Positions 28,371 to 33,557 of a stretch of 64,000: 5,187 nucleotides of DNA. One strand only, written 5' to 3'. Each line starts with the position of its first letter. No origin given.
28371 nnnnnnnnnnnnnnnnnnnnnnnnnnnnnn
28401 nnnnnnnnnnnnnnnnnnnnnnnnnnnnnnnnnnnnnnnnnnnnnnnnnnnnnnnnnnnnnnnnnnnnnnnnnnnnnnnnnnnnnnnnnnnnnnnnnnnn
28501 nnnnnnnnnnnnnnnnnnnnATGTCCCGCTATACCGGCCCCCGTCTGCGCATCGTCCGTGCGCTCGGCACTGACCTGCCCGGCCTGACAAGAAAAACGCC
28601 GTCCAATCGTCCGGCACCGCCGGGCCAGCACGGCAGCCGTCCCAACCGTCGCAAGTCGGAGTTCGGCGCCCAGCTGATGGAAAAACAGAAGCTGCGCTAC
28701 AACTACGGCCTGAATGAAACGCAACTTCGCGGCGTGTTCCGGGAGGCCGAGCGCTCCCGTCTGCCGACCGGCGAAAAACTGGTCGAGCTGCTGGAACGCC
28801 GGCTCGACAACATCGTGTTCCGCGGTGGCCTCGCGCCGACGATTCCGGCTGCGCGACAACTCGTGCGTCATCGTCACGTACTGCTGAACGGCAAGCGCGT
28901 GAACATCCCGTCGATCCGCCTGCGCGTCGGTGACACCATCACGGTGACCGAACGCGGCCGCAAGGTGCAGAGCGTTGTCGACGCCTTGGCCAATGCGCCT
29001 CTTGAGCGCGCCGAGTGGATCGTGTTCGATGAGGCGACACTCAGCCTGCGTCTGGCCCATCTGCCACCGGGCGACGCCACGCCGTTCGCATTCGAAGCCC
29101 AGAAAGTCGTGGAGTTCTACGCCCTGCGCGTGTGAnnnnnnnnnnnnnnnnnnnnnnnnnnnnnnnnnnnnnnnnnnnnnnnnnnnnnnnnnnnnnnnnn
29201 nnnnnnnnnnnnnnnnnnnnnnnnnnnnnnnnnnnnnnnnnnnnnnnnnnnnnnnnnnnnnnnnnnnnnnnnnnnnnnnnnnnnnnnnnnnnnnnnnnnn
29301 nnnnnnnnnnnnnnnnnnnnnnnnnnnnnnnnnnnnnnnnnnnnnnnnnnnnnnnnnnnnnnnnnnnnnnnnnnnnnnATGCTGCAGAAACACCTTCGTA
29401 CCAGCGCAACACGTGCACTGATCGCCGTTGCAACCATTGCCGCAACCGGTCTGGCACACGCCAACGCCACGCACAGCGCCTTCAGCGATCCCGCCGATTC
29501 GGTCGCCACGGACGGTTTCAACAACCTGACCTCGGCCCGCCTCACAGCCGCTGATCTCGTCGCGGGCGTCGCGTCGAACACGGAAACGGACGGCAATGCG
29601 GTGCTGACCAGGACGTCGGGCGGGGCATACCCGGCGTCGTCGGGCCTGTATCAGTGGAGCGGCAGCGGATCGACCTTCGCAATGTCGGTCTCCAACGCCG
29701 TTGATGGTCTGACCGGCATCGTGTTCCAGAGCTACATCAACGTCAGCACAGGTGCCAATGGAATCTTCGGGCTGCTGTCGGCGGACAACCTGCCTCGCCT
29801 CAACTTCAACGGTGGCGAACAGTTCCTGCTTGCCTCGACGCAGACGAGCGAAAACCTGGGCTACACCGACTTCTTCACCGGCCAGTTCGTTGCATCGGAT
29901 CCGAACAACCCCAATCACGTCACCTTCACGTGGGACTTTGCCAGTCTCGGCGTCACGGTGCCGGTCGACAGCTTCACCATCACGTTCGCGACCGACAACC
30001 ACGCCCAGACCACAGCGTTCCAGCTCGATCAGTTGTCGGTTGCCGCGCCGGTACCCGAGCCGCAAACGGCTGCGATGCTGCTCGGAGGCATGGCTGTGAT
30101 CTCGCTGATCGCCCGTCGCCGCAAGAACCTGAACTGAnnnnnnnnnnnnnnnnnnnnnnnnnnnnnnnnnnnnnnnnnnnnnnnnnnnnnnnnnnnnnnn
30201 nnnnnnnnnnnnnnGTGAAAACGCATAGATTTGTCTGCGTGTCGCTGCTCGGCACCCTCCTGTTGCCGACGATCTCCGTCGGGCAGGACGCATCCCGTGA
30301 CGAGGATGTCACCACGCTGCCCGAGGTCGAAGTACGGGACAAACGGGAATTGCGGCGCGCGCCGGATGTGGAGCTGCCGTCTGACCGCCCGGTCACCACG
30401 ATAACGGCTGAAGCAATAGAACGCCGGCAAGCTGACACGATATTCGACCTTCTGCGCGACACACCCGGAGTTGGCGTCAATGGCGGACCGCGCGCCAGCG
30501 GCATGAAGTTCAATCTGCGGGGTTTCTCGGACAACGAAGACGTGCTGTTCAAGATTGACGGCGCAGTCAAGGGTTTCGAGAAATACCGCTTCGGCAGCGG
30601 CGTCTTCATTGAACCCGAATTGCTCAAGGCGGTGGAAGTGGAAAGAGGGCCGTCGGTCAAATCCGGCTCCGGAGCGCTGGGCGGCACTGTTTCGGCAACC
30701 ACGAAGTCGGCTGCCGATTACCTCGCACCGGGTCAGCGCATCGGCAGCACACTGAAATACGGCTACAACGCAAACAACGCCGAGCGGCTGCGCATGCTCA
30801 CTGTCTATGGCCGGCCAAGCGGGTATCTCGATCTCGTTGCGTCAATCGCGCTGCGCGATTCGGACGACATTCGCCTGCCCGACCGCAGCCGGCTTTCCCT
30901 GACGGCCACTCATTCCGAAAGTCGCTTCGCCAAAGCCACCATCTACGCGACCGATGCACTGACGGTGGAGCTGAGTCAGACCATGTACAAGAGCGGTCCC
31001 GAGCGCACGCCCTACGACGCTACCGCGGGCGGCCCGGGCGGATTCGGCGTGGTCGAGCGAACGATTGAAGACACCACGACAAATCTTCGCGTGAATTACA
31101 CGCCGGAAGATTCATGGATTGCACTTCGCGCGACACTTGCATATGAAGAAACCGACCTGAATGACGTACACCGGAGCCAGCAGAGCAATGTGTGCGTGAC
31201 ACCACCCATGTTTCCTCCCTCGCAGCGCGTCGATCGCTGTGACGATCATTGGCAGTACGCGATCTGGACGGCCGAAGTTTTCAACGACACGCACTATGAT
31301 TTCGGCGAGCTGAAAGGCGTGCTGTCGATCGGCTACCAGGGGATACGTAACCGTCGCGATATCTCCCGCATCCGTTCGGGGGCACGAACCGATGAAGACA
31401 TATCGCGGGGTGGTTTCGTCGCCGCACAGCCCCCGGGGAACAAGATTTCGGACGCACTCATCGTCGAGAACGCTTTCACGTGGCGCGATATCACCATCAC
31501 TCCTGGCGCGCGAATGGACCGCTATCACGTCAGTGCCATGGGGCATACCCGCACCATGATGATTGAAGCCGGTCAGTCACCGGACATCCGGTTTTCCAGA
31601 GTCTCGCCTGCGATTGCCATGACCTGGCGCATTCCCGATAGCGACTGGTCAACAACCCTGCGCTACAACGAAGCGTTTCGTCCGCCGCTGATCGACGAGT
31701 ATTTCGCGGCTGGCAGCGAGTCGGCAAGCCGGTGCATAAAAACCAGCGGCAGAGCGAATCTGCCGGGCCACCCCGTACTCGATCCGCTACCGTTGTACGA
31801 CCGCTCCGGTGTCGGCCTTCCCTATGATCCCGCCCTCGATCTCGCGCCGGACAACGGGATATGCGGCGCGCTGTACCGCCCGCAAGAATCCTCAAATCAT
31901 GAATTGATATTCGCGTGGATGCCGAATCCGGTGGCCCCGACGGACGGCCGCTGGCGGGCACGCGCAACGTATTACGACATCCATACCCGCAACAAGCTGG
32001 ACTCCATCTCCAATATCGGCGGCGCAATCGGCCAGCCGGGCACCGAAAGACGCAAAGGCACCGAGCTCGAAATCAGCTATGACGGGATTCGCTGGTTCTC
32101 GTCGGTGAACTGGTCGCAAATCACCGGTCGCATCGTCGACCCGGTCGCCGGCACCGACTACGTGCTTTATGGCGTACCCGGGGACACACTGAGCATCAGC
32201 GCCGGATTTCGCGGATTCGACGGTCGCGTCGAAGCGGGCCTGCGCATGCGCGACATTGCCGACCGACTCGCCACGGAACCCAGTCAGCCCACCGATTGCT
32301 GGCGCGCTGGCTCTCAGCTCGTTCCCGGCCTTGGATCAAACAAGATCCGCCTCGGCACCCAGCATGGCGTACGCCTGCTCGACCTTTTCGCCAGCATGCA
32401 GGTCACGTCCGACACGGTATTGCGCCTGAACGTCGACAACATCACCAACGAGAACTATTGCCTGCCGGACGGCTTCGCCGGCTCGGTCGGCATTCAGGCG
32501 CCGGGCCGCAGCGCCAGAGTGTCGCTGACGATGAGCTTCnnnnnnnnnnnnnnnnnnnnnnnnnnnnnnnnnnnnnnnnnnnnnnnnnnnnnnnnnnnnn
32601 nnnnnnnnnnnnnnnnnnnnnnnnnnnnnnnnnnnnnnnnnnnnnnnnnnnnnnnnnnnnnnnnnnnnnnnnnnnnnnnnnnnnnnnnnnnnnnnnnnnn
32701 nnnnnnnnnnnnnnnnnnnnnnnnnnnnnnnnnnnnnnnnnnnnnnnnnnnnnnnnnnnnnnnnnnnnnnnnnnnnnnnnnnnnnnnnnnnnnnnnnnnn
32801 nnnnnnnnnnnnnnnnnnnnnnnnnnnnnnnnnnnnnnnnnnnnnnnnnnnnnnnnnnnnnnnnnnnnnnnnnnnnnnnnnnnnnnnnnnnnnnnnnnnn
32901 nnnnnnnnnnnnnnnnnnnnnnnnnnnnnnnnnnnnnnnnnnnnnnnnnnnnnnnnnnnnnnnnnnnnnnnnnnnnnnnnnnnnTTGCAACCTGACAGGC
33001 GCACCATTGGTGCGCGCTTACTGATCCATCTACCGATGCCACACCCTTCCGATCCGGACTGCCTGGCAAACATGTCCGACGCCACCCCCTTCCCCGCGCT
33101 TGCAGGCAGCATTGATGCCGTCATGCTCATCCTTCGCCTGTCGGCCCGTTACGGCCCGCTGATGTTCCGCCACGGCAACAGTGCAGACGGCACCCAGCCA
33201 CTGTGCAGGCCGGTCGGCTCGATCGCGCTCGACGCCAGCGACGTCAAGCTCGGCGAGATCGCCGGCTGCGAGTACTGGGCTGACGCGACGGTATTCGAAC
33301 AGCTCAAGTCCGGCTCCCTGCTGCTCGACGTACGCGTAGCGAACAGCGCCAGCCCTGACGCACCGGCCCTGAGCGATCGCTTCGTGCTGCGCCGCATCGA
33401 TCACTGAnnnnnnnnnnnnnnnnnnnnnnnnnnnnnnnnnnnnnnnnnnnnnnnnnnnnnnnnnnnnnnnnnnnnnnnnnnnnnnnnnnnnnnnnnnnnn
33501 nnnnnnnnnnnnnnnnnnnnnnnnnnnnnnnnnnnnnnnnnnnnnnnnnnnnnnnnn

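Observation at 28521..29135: Second ribosomal protein S4 inside a Fur-boxed heme-uptake operon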

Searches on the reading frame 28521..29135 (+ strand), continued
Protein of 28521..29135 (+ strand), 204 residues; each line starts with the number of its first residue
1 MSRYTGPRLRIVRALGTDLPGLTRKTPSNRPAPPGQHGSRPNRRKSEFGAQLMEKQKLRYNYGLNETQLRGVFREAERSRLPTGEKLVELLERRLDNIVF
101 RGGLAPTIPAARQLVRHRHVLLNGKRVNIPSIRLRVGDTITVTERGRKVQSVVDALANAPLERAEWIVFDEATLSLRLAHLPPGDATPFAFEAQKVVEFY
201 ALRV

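Call 70: find_encoding_contigs(protein=P0026, flank=7000, max_places=1)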
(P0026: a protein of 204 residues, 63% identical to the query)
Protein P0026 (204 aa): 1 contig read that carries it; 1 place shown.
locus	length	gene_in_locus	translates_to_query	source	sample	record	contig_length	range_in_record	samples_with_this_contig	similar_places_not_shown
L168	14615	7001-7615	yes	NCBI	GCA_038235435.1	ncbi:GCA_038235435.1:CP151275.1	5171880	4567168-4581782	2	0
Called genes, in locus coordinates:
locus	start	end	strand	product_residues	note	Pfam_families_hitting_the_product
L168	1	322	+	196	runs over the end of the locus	-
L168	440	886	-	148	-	PF00293:NUDIX, PF14815:NUDIX_4 (weak)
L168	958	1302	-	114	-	-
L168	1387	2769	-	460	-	PF01554:MatE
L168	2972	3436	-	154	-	PF00383:dCMP_cyt_deam_1, PF14437:MafB19-deam, PF14439:Bd3614-deam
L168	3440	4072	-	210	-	PF01613:Flavin_Reduct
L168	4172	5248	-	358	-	PF02608:Bmp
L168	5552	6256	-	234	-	PF00392:GntR, PF07729:FCD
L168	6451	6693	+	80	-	-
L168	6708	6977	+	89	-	-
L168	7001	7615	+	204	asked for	PF00163:Ribosomal_S4, PF01479:S4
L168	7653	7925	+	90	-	-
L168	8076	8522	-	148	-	PF04972:BON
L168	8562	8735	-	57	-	-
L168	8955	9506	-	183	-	-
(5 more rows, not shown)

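Call 71: find_encoding_contigs(protein=P0075, flank=7000, max_places=1)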
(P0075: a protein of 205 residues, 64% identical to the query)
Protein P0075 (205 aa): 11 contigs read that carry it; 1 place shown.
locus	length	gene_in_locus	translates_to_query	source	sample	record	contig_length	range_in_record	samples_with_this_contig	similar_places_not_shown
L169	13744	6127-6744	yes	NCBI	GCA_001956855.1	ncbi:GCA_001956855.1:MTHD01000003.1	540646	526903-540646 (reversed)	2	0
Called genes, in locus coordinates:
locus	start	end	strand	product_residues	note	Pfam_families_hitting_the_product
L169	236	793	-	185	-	PF03449:GreA_GreB_N, PF01272:GreA_GreB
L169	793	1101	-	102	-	-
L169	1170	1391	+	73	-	PF04325:DUF465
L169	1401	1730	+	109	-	-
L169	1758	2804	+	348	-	PF00248:Aldo_ket_red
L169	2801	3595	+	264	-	PF04305:DUF455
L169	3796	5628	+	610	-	PF00270:DEAD, PF04851:ResIII (weak), PF00271:Helicase_C, PF25399:DeaD_dimer, PF03880:DbpA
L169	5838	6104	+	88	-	-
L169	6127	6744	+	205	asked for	PF00163:Ribosomal_S4, PF01479:S4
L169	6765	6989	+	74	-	PF10636:hemP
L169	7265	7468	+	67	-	-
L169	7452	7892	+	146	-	-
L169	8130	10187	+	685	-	PF07715:Plug, PF00593:TonB_dep_Rec_b-barrel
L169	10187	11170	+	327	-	PF12974:Phosphonate-bd (weak)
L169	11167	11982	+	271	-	PF00528:BPD_transp_1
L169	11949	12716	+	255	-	PF00005:ABC_tran, PF13304:AAA_21 (faint)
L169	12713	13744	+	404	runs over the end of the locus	PF05940:NnrS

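Call 77: search_protein_families(library=ncbifam, proteins=[L017:10001-10618:+, L023:10001-10612:+, L003:8001-8618:+], max_evalue=0.00001)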
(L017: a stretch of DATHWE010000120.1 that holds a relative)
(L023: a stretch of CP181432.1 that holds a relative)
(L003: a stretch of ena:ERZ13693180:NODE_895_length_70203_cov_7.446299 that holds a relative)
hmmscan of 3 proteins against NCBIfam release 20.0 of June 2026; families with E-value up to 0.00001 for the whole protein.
L017:10001-10618:+ (205 aa): 4 families
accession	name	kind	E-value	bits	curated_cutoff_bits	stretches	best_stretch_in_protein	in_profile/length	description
NF003717.0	PRK05327.1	equivalog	1.5e-73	247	116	1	1-202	1-201/202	30S ribosomal protein S4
TIGR01017.1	rpsD_bact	equivalog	9e-69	231.2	177.2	1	3-202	1-199/200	30S ribosomal protein S4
NF003139.0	PRK04051.1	equivalog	2.4e-12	47.1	138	1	90-143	99-152/179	30S ribosomal protein S4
TIGR01018.1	uS4_arch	equivalog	4.1e-11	43.1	82.25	1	90-140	100-150/162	30S ribosomal protein S4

L023:10001-10612:+ (203 aa): 4 families
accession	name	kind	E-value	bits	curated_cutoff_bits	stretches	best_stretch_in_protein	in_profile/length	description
NF003717.0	PRK05327.1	equivalog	1.1e-73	247.4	116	1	1-201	1-202/202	30S ribosomal protein S4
TIGR01017.1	rpsD_bact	equivalog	1.4e-72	243.6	177.2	1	3-201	1-200/200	30S ribosomal protein S4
NF003139.0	PRK04051.1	equivalog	5.8e-18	65.4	138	1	86-141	97-152/179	30S ribosomal protein S4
TIGR01018.1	uS4_arch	equivalog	2.7e-15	56.7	82.25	1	53-138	63-150/162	30S ribosomal protein S4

L003:8001-8618:+ (205 aa): 4 families
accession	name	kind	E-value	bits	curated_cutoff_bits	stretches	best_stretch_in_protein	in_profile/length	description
NF003717.0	PRK05327.1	equivalog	4.6e-65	219.3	116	1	1-202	1-201/202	30S ribosomal protein S4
TIGR01017.1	rpsD_bact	equivalog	3e-61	206.6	177.2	1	3-202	1-199/200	30S ribosomal protein S4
NF003139.0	PRK04051.1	equivalog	7e-17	61.8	138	1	87-137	96-146/179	30S ribosomal protein S4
TIGR01018.1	uS4_arch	equivalog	4.1e-14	52.9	82.25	1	87-137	97-147/162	30S ribosomal protein S4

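Call 110: search_protein_families(library=pfam, proteins=[L018:9555-9872:+, L169:6765-6989:+], max_evalue=0.001)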
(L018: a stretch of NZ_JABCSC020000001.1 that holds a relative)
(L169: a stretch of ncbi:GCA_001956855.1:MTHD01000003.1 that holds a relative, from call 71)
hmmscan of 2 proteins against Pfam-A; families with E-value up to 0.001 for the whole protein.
L018:9555-9872:+ (105 aa): 1 family
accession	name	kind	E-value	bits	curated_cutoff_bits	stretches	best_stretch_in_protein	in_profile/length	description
PF10636.14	hemP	-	2.8e-18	65.9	25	1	70-105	2-37/37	Hemin uptake protein hemP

L169:6765-6989:+ (74 aa): 1 family
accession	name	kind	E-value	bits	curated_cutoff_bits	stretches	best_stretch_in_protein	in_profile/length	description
PF10636.14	hemP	-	1.3e-16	60.6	25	1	39-74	2-37/37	Hemin uptake protein hemP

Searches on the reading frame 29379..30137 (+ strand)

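Call 5: search_protein_families(library=pfam, proteins=[window:29379-30137:+], max_evalue=0.01)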
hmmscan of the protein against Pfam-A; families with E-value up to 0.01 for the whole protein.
window:29379-30137:+ (252 aa): 1 family
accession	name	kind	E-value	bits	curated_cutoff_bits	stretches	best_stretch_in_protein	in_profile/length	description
PF07589.16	PEP-CTERM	-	1.2e-05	25.6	20.7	1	224-248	1-24/24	PEP-CTERM motif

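Call 6: search_protein_families(library=ncbifam, proteins=[window:29379-30137:+], max_evalue=0.01)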
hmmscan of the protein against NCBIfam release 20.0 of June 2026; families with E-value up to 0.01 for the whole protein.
window:29379-30137:+ (252 aa): 10 families
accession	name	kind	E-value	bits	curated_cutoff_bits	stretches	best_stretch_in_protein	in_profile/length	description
NF038126.1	PEP_CTERM_FxDxF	subfamily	6.7e-09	36.2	50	1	222-248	139-165/165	FxDxF family PEP-CTERM protein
NF038119.1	PEP_CTERM_MHFG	equivalog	6.3e-07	30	100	1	210-249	221-260/260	MHFG family PEP-CTERM protein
NF038120.1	PEP_CTERM_QFxxD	subfamily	3e-06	27.2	80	1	202-249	168-215/215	NF038120 family PEP-CTERM protein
NF035944.1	PEPxxWA-CTERM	domain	5.3e-05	23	35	1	225-248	1-24/24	PEPxxWA-CTERM sorting domain-containing protein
NF038129.1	PEP_NF038129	equivalog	7.7e-05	22.6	65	1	191-248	135-194/194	NF038129 family PEP-CTERM protein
NF038124.1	PEP_CTERM_TLD_A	exception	9.5e-05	22.1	100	1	209-249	196-235/235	PEP_CTERM-anchored TLD domain-containing protein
NF038118.1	PEP_CTERM_CCXG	equivalog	0.00011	22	90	1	201-248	154-199/199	CCXG family PEP-CTERM protein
NF038125.1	PEP_CTERM_THxN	subfamily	0.00053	19.6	85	1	196-248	194-244/246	THxN family PEP-CTERM protein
NF033947.0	PEP-cistern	hypoth_equivalog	0.001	18.8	60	1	176-247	120-195/195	cistern family PEP-CTERM protein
TIGR02595.1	PEP_CTERM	domain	0.0018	19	16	1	225-249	1-23/24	PEP-CTERM sorting domain-containing protein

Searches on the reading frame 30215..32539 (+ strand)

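Call 5: search_protein_families(library=pfam, proteins=[window:30215-32539:+], max_evalue=0.01)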
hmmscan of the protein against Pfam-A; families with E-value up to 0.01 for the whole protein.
seq(775 aa): 2 families
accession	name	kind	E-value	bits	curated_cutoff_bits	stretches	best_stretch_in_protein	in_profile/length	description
PF00593.30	TonB_dep_Rec_b-barrel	-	3.8e-28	100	27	1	269-743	42-436/436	TonB dependent receptor-like, beta-barrel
PF07715.20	Plug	-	5.9e-19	69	23.9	1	58-158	7-107/107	TonB-dependent Receptor Plug Domain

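Call 77: search_protein_families(library=ncbifam, proteins=[window:30215-32539:+], max_evalue=0.00001)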
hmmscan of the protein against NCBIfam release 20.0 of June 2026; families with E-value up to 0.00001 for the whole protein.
seq(775 aa): 10 families
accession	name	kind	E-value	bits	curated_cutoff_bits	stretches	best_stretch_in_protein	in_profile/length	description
TIGR01785.1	TonB-hemin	subfamily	3.5e-72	243.8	316.85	2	59-508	21-458/677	TonB-dependent heme/hemoglobin receptor family protein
TIGR01786.1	TonB-hemlactrns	subfamily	2.9e-64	217.7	323.75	2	58-505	23-479/719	TonB-dependent hemoglobin/transferrin/lactoferrin family receptor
TIGR01783.1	TonB-siderophor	subfamily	1.5e-30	106.5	223.5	2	60-220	6-159/649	TonB-dependent siderophore receptor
TIGR01776.1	TonB-tbp-lbp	subfamily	1.4e-16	59.6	468.8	1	16-208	27-233/946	lactoferrin/transferrin family TonB-dependent receptor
TIGR01779.1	TonB-B12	equivalog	1.3e-11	43.8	599.7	1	59-172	48-162/614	TonB-dependent vitamin B12 receptor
NF007926.1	PRK10641.1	equivalog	2.2e-07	29.8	836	1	59-195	47-185/617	TonB-dependent vitamin B12 receptor BtuB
NF047944.1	FoxamRcptFoxA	equivalog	5.4e-07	28.3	1300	1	24-165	25-164/697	ferrioxamine B receptor FoxA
TIGR01782.1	TonB-Xanth-Caul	subfamily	1.1e-06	27.2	310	0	60-199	27-160/868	TonB-dependent receptor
NF010048.1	PRK13524.1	subfamily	3.8e-06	25.6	493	1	59-168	56-180/744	FepA family TonB-dependent siderophore receptor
NF010051.0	PRK13528.1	subfamily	9.9e-06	24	583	0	42-169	35-177/727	FepA family TonB-dependent siderophore receptor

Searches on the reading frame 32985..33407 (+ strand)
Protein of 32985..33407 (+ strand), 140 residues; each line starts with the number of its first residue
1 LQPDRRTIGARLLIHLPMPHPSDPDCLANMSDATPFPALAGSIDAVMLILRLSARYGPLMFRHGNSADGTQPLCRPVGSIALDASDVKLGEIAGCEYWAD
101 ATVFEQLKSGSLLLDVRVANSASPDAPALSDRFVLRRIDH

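Call 5: search_protein_families(library=pfam, proteins=[window:32985-33407:+], max_evalue=0.01)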
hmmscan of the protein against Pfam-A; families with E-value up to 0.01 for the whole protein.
window:32985-33407:+ (140 aa): 1 family
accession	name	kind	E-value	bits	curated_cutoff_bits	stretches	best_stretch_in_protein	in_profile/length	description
PF05610.16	DUF779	-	5.2e-14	52.7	25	1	48-122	1-76/94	Protein of unknown function (DUF779)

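Call 6: search_protein_families(library=ncbifam, proteins=[window:32985-33407:+], max_evalue=0.01)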
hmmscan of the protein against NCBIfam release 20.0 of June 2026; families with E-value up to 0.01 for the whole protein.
window:32985-33407:+ (140 aa): 0 families
